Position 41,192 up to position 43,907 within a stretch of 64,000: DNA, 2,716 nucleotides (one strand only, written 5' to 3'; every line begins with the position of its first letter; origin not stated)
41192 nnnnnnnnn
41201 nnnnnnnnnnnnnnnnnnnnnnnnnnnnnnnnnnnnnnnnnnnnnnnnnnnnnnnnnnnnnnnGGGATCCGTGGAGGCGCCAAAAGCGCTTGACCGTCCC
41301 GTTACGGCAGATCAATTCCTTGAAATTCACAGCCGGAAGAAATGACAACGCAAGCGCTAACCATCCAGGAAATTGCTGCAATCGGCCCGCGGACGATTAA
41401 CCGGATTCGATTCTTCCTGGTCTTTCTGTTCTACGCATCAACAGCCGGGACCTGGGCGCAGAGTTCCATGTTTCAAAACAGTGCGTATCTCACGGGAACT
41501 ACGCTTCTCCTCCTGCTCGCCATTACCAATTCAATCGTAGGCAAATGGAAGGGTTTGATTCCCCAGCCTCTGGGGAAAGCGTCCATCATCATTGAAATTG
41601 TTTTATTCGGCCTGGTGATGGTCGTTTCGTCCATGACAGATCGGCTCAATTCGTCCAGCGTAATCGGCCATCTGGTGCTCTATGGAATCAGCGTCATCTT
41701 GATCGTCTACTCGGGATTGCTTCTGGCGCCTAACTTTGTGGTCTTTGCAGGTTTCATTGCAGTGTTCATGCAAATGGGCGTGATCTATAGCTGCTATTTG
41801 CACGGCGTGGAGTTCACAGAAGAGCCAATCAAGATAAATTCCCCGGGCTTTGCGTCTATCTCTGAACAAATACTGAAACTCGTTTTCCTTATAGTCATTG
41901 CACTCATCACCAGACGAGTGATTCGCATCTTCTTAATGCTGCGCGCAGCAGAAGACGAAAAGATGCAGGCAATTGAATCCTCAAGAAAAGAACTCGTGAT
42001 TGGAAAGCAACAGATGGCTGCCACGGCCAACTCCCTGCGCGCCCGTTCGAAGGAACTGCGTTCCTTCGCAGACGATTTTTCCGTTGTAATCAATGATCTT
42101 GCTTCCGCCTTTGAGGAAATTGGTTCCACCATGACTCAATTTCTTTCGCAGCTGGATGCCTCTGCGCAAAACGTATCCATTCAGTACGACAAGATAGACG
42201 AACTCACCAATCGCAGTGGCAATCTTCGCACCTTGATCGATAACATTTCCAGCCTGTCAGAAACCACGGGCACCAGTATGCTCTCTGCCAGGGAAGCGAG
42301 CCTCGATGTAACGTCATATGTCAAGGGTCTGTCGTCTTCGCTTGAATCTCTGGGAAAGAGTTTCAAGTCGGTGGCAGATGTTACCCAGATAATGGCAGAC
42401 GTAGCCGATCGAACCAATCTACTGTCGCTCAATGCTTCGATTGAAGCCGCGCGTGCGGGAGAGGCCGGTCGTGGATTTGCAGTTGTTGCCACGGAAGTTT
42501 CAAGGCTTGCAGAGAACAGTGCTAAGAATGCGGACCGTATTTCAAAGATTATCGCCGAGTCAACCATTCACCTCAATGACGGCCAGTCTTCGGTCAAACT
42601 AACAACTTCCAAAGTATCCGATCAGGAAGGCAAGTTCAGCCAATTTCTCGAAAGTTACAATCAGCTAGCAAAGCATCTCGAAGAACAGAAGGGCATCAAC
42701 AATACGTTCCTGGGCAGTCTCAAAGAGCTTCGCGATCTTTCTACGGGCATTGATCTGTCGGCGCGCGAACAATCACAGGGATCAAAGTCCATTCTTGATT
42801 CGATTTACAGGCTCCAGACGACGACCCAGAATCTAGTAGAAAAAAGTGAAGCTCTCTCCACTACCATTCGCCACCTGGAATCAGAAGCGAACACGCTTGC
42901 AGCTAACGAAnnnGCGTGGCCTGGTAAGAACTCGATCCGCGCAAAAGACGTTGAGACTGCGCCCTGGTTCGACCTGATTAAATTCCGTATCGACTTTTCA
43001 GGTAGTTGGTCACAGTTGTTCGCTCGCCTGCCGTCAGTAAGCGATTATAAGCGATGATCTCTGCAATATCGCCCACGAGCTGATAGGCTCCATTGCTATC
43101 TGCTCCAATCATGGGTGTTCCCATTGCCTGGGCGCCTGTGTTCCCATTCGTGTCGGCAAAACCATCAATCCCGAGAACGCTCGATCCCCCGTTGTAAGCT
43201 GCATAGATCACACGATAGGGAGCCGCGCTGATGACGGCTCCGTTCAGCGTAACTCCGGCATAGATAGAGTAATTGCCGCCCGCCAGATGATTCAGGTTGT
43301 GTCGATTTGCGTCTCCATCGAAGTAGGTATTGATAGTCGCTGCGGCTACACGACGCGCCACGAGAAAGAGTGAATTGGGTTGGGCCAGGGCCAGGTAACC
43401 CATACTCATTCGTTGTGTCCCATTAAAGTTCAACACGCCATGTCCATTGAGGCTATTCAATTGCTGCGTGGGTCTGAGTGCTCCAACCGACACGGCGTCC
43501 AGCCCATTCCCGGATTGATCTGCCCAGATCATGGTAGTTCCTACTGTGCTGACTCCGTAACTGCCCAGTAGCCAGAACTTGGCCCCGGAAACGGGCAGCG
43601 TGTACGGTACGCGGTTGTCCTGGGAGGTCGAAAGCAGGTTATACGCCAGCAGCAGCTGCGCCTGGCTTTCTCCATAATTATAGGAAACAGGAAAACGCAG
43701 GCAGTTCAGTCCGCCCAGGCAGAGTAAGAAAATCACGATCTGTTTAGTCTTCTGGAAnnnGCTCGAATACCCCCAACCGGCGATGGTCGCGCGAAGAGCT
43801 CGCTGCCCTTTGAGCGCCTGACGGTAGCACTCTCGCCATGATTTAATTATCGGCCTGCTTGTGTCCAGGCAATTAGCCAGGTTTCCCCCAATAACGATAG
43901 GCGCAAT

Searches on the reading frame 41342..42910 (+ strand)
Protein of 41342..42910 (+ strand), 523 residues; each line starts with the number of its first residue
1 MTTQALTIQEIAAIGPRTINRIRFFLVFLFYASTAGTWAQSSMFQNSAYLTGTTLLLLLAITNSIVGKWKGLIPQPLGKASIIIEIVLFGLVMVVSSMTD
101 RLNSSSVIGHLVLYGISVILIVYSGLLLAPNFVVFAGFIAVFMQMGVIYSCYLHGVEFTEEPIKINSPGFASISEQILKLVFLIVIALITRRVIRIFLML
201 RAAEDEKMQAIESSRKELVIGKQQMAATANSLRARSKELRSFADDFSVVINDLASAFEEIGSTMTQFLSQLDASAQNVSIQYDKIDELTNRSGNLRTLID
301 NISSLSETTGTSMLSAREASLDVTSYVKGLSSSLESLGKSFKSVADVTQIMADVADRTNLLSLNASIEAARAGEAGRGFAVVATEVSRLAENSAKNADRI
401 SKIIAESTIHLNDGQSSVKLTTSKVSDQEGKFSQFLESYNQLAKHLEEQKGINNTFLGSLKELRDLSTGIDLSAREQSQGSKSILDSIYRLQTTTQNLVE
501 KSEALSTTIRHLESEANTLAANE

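Call 10: search_protein_families(library=pfam, proteins=[window:41342-42910:+], max_evalue=0.01)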
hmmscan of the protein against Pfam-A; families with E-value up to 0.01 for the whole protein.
window:41342-42910:+ (523 aa): 1 family
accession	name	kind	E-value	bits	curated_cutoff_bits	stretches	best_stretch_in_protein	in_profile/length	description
PF00015.26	MCPsignal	-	9.5e-30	104.1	34.6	1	318-450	9-141/172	Methyl-accepting chemotaxis protein (MCP) signalling domain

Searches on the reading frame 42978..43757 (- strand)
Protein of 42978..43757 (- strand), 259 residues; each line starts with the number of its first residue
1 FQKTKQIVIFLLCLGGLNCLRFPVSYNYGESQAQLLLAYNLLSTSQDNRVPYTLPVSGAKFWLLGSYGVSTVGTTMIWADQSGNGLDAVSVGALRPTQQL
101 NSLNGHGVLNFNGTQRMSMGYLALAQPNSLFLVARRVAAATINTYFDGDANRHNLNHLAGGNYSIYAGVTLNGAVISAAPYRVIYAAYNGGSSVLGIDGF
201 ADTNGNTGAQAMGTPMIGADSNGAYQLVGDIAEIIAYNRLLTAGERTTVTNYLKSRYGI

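Call 10: search_protein_families(library=pfam, proteins=[window:42978-43757:-], max_evalue=0.01)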
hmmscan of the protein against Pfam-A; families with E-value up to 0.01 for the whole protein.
window:42978-43757:- (259 aa): 0 families

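Call 34: search_protein_families(library=phrogs, proteins=[window:42978-43757:-], max_evalue=0.01)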
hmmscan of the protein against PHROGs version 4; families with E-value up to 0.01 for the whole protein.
window:42978-43757:- (259 aa): 3 families
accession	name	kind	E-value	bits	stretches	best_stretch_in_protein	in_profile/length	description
phrog_10356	-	head and packaging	3.6e-12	46.3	1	78-259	408-624/852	virion structural protein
phrog_24074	-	unknown function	3.8e-05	23.1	1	139-258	784-891/892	-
phrog_21809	-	unknown function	0.0024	18.3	1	104-259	70-233/235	-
